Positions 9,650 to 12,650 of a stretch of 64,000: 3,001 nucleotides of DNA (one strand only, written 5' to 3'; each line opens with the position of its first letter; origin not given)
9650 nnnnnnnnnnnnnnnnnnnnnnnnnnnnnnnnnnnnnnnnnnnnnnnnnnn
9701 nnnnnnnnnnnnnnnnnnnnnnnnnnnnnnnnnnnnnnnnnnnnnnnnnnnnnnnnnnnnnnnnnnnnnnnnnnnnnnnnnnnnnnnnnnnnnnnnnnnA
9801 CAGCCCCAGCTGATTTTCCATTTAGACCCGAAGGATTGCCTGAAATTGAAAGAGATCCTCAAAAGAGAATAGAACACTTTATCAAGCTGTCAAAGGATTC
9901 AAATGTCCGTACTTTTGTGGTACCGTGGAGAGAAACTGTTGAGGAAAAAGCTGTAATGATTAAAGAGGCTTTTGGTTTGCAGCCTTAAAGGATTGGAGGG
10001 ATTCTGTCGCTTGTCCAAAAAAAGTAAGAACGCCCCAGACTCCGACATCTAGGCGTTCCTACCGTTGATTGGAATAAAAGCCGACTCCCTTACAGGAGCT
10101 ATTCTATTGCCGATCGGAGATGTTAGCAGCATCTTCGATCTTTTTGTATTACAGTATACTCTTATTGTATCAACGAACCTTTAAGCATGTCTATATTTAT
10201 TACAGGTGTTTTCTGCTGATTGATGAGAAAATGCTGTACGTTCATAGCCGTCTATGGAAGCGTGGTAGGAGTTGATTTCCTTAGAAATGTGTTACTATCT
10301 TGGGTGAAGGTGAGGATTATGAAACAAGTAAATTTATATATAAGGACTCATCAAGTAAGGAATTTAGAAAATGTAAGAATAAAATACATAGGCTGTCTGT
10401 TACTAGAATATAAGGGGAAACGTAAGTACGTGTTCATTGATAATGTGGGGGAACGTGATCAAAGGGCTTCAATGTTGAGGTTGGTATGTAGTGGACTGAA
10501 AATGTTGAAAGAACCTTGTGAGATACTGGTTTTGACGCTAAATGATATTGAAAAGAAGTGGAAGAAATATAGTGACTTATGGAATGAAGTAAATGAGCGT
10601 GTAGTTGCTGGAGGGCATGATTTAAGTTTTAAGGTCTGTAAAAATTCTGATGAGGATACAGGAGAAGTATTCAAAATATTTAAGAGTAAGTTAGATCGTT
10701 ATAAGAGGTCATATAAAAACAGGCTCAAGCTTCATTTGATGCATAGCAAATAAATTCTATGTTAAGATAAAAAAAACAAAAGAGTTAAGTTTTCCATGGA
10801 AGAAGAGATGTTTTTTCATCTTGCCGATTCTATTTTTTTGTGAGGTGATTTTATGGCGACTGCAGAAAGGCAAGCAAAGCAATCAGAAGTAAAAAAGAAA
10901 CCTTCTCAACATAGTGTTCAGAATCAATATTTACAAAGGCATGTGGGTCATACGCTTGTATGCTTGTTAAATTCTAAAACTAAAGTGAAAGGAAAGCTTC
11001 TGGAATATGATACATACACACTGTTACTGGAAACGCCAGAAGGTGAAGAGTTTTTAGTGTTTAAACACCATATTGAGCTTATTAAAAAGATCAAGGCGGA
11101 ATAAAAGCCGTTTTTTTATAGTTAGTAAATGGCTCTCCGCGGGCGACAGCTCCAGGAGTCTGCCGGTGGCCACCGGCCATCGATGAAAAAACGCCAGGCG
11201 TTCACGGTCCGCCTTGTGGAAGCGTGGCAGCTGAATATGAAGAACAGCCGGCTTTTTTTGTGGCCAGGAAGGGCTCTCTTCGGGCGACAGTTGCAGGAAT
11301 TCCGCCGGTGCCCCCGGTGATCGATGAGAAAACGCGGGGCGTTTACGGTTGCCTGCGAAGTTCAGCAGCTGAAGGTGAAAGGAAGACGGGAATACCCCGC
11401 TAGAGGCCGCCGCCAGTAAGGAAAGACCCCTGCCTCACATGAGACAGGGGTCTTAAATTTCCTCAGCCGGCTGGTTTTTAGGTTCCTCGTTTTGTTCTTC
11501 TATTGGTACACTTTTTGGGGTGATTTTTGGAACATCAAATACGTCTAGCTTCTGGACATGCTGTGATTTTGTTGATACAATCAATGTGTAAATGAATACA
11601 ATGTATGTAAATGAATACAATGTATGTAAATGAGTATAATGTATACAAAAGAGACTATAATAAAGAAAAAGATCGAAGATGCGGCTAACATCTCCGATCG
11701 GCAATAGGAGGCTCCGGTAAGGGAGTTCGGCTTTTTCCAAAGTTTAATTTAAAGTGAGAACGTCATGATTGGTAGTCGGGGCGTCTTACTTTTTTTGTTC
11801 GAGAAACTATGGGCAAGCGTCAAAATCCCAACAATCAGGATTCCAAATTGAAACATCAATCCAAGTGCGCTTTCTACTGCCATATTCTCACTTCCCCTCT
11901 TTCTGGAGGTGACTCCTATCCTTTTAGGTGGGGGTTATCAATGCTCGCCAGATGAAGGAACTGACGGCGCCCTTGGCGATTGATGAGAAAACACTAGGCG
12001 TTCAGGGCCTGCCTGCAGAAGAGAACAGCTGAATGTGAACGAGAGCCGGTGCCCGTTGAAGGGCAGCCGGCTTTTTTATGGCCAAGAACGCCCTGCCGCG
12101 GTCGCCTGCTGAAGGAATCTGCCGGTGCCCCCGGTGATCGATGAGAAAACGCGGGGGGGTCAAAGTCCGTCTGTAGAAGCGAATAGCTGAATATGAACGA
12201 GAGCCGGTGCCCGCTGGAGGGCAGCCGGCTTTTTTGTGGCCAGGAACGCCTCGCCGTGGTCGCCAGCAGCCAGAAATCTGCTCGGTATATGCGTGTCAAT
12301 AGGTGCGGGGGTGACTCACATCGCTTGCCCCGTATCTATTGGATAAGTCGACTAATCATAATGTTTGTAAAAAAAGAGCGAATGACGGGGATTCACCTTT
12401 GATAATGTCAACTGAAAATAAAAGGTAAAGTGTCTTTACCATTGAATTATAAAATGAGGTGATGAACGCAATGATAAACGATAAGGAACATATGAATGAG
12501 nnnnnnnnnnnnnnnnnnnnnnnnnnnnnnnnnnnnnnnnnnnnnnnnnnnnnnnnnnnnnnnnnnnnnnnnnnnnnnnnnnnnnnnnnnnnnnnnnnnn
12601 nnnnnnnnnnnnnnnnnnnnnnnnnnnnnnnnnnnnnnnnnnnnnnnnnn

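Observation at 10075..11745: hfq paralog carried on a ~1.7-kb segment bounded by ~110-bp inverted repeats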

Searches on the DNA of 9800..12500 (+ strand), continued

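Call 27: get_annotated_region(hit=H84, flank=1500)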
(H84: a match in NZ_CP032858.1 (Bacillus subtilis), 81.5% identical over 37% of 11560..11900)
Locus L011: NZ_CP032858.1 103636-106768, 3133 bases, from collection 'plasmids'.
description: Bacillus subtilis subsp. subtilis strain 2RL2-3 plasmid unnamed1, complete sequence
organism: Bacillus subtilis (NCBI taxid 135461)
taxonomy: Bacteria; Bacillota; Bacilli; Bacillales; Bacillaceae; Bacillus; Bacillus subtilis
host: -; source: cell culture,Cheonggukjang; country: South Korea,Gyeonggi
typing (MOB-suite, as given by PLSDB): non-mobilizable
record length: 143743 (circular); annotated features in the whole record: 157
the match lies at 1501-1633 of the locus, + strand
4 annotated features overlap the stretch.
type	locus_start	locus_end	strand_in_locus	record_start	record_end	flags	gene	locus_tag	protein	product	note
CDS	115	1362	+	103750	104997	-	-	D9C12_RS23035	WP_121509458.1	DUF5068 domain-containing protein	-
CDS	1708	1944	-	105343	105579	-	-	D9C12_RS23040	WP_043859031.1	helix-turn-helix transcriptional regulator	-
CDS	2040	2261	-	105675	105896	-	-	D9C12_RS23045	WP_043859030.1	helix-turn-helix transcriptional regulator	-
CDS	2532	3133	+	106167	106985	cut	-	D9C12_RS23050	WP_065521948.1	hypothetical protein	-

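Call 32: get_annotated_region(hit=H91, flank=3000)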
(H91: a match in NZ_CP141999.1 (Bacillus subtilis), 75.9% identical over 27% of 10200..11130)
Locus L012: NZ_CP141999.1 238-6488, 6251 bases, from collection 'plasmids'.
description: Bacillus subtilis strain PM0031 plasmid pPMO031_2, complete sequence
organism: Bacillus subtilis (NCBI taxid 1423)
taxonomy: Bacteria; Bacillota; Bacilli; Bacillales; Bacillaceae; Bacillus; Bacillus subtilis
host: -; source: single cell,fermented soybean food; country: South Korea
typing (MOB-suite, as given by PLSDB): mobilizable; replicon Inc13; relaxase MOBV
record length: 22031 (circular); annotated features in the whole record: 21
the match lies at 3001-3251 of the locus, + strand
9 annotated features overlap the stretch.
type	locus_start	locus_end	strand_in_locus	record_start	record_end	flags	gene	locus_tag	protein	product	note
CDS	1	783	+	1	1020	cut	-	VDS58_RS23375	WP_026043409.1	protein rep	-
CDS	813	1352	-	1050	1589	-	-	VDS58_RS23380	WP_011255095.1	hypothetical protein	-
CDS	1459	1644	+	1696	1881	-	-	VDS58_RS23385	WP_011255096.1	hypothetical protein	-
CDS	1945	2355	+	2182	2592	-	-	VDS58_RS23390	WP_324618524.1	Hsp20/alpha crystallin family protein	-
CDS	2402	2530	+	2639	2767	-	-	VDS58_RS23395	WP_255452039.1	hypothetical protein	-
CDS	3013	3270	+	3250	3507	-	-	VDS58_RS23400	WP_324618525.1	RNA chaperone Hfq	GO:0006355 - regulation of DNA-templated transcription [Evidence IEA]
CDS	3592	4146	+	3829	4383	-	-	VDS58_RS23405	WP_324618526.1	DNA-binding protein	-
CDS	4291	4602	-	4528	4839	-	-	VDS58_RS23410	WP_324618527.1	hypothetical protein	-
CDS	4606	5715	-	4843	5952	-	-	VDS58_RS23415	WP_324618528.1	hypothetical protein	-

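Call 56: search_dna_similar(query=window:11120-11460:+, collection=plasmids, mode=distant, max_rows=25, rows=spread)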
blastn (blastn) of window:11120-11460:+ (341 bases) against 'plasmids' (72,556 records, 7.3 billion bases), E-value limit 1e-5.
Records with a match: 4; places in all: 30; records where one place covers at least 80% of the query: 4.
Best place of each record, by identity: >=99% 3; 95-99% 1.
By first word of the organism name: Bacillus 4.
By predicted mobility (MOB-suite, as given by PLSDB): non-mobilizable 4.
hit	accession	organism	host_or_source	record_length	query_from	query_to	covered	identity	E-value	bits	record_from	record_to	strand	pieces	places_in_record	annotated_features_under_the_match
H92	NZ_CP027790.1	Bacillus licheniformis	Cell culture,Manure compost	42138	1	341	100%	100.0%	7e-174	616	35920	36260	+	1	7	none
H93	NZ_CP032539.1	Bacillus licheniformis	Cell culture,Maotai Daqu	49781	1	341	100%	100.0%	7e-174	616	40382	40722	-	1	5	none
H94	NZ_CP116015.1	Bacillus velezensis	cell culture,Ganjang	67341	1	341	100%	100.0%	7e-174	616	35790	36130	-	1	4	none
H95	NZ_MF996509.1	Bacillus glycinifermentans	-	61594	1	341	100%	95.3%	4e-152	544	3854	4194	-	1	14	hypothetical protein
